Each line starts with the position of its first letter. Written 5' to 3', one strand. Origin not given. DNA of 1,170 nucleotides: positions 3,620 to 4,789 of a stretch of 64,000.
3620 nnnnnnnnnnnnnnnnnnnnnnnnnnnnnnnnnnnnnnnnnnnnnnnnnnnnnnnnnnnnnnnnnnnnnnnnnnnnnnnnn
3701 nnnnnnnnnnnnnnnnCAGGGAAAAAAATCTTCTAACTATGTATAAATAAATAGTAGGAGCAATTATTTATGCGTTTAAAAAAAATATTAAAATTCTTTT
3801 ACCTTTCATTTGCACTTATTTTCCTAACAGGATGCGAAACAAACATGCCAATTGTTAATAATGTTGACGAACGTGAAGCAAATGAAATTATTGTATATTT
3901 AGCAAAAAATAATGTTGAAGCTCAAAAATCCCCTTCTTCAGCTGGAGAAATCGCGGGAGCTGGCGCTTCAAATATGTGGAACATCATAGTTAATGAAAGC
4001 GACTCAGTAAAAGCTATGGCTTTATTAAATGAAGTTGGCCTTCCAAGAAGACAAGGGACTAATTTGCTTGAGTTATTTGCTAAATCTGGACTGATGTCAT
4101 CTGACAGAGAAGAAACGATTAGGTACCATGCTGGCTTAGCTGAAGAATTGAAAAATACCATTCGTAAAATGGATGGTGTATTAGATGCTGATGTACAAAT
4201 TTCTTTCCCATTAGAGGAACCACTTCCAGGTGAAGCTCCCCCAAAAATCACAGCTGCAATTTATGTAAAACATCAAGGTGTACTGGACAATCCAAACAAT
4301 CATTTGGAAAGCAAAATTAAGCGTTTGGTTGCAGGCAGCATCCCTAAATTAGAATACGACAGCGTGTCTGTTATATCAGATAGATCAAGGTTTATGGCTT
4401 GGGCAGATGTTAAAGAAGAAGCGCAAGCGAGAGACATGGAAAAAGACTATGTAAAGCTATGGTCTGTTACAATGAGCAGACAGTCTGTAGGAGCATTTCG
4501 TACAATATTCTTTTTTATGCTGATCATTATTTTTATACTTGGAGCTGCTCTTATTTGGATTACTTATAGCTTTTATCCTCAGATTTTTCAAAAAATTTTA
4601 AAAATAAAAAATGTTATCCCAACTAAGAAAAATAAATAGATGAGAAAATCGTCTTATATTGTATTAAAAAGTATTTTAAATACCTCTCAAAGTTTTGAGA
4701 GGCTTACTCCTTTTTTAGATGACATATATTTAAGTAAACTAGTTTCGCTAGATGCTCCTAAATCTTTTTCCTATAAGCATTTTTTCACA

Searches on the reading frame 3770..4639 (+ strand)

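Call 37: search_protein_families(library=pfam, proteins=[window:3770-4639:+], max_evalue=0.01)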
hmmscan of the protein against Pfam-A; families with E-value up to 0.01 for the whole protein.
window:3770-4639:+ (289 aa): 1 family
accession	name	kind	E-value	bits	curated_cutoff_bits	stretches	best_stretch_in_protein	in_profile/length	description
PF01514.23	YscJ_FliF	-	6e-23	82.1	24.4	1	25-208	6-176/179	Secretory protein of YscJ/FliF family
